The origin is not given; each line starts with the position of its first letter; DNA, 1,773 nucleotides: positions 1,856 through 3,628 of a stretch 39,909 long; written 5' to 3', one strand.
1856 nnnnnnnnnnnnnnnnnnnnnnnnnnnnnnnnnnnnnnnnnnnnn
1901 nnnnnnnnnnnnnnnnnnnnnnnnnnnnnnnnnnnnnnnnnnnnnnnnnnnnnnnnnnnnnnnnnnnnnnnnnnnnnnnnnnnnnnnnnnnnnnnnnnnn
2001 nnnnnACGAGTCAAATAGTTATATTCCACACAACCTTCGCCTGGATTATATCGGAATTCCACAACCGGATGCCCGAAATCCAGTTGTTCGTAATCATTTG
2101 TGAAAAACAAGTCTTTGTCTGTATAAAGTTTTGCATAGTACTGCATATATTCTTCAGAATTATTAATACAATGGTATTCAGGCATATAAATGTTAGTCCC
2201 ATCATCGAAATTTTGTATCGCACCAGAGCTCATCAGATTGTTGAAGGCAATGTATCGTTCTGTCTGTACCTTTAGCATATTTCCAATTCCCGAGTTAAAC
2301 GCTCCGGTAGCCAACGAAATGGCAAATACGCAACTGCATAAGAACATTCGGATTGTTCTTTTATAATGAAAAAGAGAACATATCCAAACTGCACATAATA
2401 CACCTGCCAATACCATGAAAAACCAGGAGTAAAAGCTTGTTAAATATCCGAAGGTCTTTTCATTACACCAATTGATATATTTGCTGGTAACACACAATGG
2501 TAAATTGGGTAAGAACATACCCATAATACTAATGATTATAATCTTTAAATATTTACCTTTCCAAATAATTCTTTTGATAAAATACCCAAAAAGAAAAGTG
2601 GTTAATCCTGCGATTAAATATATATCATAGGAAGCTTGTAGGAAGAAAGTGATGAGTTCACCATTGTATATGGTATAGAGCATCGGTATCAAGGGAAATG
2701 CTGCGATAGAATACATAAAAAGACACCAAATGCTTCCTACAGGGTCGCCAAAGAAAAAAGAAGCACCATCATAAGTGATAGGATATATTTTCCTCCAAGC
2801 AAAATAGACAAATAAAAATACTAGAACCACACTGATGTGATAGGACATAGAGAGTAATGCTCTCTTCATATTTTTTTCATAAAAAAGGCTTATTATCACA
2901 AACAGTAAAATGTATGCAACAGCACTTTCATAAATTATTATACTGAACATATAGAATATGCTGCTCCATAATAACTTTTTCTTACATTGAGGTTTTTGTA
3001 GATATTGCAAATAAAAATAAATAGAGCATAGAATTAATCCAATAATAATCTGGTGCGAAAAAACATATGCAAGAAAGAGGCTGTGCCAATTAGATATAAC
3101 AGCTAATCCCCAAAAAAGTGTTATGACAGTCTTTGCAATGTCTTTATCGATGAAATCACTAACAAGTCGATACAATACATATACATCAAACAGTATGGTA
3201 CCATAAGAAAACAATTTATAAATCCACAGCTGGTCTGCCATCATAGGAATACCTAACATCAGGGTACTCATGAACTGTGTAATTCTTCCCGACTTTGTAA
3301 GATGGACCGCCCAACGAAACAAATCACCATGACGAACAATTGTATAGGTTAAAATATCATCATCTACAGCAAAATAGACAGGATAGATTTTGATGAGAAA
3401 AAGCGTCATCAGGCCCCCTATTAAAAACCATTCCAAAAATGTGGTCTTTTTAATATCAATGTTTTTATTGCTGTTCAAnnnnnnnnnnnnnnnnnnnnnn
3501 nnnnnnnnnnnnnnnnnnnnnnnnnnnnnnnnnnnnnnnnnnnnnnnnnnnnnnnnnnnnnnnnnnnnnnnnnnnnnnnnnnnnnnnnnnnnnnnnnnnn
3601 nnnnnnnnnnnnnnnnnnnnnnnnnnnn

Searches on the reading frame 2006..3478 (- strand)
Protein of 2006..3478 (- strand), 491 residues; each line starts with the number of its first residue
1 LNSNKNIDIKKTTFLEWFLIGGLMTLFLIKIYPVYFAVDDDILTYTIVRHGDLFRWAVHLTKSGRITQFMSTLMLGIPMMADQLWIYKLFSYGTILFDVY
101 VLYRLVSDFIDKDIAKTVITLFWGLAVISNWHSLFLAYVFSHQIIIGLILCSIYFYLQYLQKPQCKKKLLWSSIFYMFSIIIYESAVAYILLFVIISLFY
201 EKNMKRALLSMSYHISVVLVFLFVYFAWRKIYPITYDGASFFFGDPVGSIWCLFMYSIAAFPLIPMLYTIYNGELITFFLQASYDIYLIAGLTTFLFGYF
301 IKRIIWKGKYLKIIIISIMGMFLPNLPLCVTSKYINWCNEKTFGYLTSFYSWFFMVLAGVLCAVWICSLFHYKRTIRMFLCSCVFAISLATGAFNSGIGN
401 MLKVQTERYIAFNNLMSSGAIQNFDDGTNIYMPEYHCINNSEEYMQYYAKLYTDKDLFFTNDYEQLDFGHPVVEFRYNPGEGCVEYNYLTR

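Call 40: search_protein_families(library=pfam, proteins=[window:2006-3478:-], max_evalue=0.001)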
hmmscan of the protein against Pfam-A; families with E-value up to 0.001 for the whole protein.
window:2006-3478:- (491 aa): 0 families

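Call 58: search_protein_families(library=padloc, alignment_id=A5, max_evalue=0.0001)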
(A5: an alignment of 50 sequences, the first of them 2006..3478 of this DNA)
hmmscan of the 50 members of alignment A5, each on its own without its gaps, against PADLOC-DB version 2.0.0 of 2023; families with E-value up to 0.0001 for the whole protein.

A. member 1, window:2006-3478:- (491 aa): 0 families

B. families by the number of members that match (of 50 scanned): 22 families
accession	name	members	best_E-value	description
PDLC02707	PbeA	1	1.9e-19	PbeA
PDLC03819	RTasSLATT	1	1.7e-18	DRT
PDLC02704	PbeA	1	5.5e-18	PbeA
PDLC03659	mREase_IV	1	1.9e-16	Type IV methyl-directed restriction enzyme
PDLC03658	mREase_IV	1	2.8e-14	Type IV methyl-directed restriction enzyme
PDLC03795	RTasSLATT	1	1.8e-13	DRT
PDLC03597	REase_MTase_IIG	1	3.8e-11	Type IIG restriction enzyme-methyltransferase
PDLC03794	RTasSLATT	1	1.9e-09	DRT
PDLC04141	capP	1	5.6e-09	capP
PDLC01439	typeIV_DinG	1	1.1e-08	CAS-IV-A; associated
PDLC03051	REase_MTase_I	1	1.9e-08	Type I restriction enzyme-methyltransferase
PDLC03953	RmrA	1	5.2e-08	-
PDLC02703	PbeA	1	1.1e-07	PbeA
PDLC03949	RmrA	1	2.1e-07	-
PDLC02706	PbeA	1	2.2e-07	PbeA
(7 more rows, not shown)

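Call 59: search_protein_families(library=pfam, alignment_id=A5, max_evalue=0.0001)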
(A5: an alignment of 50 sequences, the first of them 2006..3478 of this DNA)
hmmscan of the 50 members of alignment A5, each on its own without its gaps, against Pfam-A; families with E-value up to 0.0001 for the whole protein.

A. member 1, window:2006-3478:- (491 aa): 0 families

B. families by the number of members that match (of 50 scanned): 25 families
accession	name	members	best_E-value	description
PF03592.21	Terminase_2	1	6.2e-37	Terminase small subunit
PF06152.16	Phage_min_cap2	1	2.3e-33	Phage minor capsid protein 2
PF05866.16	RusA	1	3.9e-32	Endodeoxyribonuclease RusA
PF21939.1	Gp10_C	1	4.5e-29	Baseplate structural protein Gp10, C-terminal domain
PF05105.17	Phage_holin_4_1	1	1.7e-26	Bacteriophage holin family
PF04851.21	ResIII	1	2.1e-25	Type III restriction enzyme, res subunit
PF05037.18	DUF669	1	3.3e-22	Protein of unknown function (DUF669)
PF07352.17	Phage_Mu_Gam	1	2.1e-21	Bacteriophage Mu Gam like protein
PF19263.5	DUF5906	1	2e-20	Family of unknown function (DUF5906)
PF00589.27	Phage_integrase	1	1.3e-14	Phage integrase family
PF13479.12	AAA_24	1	1.3e-14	AAA domain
PF14659.12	Phage_int_SAM_3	1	1.5e-13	Phage integrase, N-terminal SAM-like domain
PF01381.28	HTH_3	1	2.7e-13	Helix-turn-helix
PF18160.6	SLATT_5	1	3.7e-13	SMODS and SLOG-associating 2TM effector domain family 5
PF12691.13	Phage_tail_terminator_6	1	1.8e-11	Bacteriophage tail terminator protein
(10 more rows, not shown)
